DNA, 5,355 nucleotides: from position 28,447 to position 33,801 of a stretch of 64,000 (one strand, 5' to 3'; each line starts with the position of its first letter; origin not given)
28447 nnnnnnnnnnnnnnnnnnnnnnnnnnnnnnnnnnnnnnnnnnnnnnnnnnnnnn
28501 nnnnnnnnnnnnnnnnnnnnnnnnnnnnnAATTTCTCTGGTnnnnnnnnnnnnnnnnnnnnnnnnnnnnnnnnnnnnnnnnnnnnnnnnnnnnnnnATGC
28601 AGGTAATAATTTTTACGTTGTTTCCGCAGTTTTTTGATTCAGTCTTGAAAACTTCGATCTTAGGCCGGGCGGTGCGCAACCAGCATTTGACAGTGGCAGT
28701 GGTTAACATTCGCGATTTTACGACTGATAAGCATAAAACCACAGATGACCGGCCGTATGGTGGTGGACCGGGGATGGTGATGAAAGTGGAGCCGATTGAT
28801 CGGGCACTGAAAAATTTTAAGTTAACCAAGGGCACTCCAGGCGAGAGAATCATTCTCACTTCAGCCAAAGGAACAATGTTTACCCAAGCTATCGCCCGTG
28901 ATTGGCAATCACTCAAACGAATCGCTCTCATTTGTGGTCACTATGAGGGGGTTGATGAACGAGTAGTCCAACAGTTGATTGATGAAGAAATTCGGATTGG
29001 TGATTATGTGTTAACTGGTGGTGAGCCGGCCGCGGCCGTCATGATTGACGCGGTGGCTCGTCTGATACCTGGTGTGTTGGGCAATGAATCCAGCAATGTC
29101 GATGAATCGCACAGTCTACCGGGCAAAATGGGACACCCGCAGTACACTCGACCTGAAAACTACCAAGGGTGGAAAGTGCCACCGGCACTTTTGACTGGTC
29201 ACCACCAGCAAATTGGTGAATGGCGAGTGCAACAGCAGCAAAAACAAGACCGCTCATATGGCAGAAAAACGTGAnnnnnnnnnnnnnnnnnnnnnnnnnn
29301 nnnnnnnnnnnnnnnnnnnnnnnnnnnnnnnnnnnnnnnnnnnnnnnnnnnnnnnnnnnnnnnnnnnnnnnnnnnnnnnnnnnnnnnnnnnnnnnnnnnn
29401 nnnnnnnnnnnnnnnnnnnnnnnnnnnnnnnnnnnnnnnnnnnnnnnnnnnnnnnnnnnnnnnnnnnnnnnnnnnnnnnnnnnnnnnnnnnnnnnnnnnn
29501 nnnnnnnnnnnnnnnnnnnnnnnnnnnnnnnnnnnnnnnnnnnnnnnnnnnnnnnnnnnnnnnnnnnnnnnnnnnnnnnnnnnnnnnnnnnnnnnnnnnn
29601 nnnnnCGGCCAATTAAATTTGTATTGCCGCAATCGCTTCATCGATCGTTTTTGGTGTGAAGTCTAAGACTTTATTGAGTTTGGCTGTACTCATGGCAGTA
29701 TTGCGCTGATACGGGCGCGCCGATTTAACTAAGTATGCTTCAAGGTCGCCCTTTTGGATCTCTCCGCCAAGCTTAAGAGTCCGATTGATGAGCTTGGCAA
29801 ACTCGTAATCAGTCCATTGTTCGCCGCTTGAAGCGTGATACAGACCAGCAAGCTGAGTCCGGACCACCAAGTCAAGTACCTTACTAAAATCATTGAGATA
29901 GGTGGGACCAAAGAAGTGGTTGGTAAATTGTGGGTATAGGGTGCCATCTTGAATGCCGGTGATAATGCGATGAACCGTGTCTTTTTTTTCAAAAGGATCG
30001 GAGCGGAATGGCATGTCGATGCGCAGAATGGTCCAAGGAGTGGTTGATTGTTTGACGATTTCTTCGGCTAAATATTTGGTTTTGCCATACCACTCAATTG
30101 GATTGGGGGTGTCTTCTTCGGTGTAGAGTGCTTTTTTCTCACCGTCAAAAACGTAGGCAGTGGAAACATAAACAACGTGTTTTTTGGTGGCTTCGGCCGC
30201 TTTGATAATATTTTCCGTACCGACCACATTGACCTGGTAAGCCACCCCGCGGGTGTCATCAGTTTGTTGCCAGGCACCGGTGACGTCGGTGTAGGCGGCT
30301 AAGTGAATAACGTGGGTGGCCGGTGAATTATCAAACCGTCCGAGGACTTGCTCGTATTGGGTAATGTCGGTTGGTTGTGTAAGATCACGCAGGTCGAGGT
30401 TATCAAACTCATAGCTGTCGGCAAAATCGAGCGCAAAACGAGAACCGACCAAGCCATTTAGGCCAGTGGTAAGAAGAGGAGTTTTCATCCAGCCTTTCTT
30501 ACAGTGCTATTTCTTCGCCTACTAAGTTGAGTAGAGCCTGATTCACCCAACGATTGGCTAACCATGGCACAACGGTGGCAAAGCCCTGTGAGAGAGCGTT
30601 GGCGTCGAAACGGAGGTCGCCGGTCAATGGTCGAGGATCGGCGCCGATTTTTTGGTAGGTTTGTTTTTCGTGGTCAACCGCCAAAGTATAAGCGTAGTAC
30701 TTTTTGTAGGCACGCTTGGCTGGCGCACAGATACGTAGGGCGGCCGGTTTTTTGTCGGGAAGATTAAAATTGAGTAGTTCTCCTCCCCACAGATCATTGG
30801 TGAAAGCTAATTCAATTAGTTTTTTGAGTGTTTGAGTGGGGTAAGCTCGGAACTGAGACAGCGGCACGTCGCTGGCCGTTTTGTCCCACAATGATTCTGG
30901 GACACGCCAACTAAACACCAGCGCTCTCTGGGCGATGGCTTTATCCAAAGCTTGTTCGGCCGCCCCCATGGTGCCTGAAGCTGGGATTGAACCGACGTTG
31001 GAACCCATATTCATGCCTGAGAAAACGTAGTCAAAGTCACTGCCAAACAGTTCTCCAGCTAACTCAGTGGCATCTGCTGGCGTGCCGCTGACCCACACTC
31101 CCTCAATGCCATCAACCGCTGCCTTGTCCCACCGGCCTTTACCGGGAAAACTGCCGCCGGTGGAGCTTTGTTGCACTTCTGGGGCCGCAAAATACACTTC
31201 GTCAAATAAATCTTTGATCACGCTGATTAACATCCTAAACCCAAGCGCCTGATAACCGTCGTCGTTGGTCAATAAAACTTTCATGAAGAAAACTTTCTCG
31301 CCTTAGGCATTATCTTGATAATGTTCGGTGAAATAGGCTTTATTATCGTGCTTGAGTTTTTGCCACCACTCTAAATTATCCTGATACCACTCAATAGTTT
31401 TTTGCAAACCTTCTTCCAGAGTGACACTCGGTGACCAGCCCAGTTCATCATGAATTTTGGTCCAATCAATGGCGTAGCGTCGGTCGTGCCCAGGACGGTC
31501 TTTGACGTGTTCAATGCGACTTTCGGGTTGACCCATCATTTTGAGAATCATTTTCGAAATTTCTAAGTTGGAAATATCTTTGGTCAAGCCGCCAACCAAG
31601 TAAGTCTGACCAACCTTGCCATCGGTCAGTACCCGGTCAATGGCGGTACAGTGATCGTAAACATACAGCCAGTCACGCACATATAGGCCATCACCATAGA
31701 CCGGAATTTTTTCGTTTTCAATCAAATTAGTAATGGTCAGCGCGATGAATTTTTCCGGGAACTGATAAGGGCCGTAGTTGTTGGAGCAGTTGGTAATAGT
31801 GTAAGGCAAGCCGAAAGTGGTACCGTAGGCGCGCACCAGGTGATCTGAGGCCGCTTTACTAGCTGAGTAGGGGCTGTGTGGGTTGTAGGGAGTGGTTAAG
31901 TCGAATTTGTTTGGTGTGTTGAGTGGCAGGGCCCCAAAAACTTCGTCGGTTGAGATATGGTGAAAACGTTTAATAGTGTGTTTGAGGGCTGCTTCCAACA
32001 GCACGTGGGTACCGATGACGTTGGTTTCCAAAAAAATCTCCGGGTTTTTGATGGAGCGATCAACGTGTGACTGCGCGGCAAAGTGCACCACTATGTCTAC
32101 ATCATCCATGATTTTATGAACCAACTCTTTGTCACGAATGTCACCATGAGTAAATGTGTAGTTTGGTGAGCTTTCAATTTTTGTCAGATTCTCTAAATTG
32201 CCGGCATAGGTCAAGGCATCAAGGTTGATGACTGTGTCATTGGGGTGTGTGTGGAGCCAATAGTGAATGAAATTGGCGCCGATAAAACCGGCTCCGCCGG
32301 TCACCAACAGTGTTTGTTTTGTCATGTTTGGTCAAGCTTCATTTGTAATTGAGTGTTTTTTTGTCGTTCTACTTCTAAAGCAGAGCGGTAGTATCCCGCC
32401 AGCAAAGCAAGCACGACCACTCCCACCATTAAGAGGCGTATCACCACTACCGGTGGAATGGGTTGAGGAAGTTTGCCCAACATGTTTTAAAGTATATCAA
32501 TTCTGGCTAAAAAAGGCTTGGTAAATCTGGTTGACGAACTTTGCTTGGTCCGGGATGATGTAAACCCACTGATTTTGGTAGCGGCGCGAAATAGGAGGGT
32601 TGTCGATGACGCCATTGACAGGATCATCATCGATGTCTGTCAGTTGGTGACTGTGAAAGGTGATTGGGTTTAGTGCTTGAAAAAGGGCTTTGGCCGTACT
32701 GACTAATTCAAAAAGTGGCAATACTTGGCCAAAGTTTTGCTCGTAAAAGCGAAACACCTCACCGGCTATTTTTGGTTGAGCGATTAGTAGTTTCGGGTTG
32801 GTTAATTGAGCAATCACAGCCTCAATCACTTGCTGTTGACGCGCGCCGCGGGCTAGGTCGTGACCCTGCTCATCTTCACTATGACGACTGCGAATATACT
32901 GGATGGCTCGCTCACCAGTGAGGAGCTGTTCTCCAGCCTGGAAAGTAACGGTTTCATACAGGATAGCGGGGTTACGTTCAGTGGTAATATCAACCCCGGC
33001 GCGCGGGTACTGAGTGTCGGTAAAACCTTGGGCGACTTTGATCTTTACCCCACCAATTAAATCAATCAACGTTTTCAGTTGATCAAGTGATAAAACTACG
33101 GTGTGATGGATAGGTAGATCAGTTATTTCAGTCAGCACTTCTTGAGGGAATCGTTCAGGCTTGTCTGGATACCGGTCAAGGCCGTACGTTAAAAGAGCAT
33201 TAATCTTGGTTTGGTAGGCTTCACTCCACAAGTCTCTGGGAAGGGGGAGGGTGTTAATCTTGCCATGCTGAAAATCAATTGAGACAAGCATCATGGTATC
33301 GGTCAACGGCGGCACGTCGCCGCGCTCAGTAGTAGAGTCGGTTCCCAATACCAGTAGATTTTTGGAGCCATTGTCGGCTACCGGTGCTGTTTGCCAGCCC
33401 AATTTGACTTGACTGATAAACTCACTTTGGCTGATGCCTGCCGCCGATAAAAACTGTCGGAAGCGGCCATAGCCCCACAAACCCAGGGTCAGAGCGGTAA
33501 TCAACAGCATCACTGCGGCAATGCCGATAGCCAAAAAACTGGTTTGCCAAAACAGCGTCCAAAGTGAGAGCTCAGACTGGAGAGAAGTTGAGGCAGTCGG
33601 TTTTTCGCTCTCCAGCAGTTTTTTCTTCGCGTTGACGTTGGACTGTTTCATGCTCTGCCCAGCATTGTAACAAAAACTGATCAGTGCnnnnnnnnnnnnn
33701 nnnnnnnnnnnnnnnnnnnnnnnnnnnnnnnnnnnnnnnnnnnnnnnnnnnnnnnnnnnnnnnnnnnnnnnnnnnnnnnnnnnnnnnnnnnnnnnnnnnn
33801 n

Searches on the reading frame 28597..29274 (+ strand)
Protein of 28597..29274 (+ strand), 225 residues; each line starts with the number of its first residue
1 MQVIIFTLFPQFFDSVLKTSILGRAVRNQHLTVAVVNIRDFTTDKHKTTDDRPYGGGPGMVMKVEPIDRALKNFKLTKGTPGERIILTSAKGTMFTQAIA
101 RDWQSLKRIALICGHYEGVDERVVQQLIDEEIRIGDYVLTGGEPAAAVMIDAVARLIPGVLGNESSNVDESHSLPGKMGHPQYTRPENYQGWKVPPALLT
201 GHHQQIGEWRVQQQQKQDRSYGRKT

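Call 5: search_protein_families(library=pfam, proteins=[window:28597-29274:+], max_evalue=0.001)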
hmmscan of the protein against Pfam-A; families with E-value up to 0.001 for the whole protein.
window:28597-29274:+ (225 aa): 1 family
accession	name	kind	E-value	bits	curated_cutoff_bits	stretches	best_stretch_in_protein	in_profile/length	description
PF01746.26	tRNA_m1G_MT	-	1.1e-51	175.7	27.3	1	23-217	2-189/195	tRNA (Guanine-1)-methyltransferase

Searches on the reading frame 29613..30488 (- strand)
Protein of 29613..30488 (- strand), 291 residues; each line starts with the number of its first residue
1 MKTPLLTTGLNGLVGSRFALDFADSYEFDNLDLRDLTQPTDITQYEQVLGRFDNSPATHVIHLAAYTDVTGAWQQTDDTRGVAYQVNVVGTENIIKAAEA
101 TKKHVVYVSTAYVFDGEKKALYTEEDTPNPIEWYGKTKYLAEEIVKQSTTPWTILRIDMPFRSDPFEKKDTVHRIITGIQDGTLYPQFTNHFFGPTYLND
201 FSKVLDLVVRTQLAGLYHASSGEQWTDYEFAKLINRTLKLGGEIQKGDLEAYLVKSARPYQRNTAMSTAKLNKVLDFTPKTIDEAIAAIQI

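Call 5: search_protein_families(library=pfam, proteins=[window:29613-30488:-], max_evalue=0.001)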
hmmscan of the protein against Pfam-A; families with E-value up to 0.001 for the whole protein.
window:29613-30488:- (291 aa): 7 families
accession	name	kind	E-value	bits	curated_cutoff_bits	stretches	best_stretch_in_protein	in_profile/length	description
PF04321.23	RmlD_sub_bind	-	2.5e-44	151.9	27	1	5-288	3-280/287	RmlD substrate binding domain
PF01370.27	Epimerase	-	2.9e-13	50.2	20.9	1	6-148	2-156/240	NAD dependent epimerase/dehydratase family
PF16363.11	GDP_Man_Dehyd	-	8.7e-12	45.6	27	1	40-281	59-323/332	GDP-mannose 4,6 dehydratase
PF07993.18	NAD_binding_4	-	1.1e-11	44.8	20.1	1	58-187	90-238/258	Male sterility protein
PF01073.25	3Beta_HSD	-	6.1e-11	42.3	22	1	31-148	44-160/280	3-beta hydroxysteroid dehydrogenase/isomerase family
PF13460.12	NAD_binding_10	-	1.6e-06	28.6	27.2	1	81-159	77-145/184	NAD(P)H-binding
PF02719.21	Polysacc_synt_2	-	3.9e-06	26.7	20.2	1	39-147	60-151/293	Polysaccharide biosynthesis protein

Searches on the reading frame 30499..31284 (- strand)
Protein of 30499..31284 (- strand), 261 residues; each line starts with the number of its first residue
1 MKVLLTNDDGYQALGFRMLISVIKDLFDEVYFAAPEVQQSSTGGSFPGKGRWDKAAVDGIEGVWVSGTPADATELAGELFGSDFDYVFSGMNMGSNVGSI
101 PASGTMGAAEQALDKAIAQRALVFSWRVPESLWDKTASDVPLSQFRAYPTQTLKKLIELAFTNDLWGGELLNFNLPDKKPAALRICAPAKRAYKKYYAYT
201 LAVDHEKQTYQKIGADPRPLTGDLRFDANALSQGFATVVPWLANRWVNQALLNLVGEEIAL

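Call 5: search_protein_families(library=pfam, proteins=[window:30499-31284:-], max_evalue=0.001)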
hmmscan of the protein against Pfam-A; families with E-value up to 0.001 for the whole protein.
window:30499-31284:- (261 aa): 1 family
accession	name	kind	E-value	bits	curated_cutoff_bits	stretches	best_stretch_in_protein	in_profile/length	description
PF01975.23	SurE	-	6.5e-27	95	22.1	1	3-194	1-188/189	Survival protein SurE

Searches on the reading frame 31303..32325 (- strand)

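Call 5: search_protein_families(library=pfam, proteins=[window:31303-32325:-], max_evalue=0.001)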
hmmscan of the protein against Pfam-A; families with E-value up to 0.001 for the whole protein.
window:31303-32325:- (340 aa): 8 families
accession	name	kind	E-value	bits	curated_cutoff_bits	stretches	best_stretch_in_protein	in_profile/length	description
PF16363.11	GDP_Man_Dehyd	-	2.6e-83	280.7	27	1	7-310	1-332/332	GDP-mannose 4,6 dehydratase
PF01370.27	Epimerase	-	2.2e-66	224.1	20.9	1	7-245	2-240/240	NAD dependent epimerase/dehydratase family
PF01073.25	3Beta_HSD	-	1e-21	77.7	22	1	7-223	1-219/280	3-beta hydroxysteroid dehydrogenase/isomerase family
PF02719.21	Polysacc_synt_2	-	2e-18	67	20.2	1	6-129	1-131/293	Polysaccharide biosynthesis protein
PF07993.18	NAD_binding_4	-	1.4e-17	64.1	20.1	1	8-182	1-206/258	Male sterility protein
PF04321.23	RmlD_sub_bind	-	2.9e-13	50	27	1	5-170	2-142/287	RmlD substrate binding domain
PF13460.12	NAD_binding_10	-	1.6e-08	35.1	27.2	1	41-177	26-140/184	NAD(P)H-binding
PF05368.20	NmrA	-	4.7e-05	23.6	27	1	2-184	1-152/298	NmrA-like family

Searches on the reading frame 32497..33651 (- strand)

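Call 5: search_protein_families(library=pfam, proteins=[window:32497-33651:-], max_evalue=0.001)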
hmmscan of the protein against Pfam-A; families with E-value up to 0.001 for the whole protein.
window:32497-33651:- (384 aa): 1 family
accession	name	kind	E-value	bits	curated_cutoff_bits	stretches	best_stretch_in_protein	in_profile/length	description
PF03816.19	LytR_cpsA_psr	-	1.3e-27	97.3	24.6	1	117-284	2-149/150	LytR_cpsA_psr family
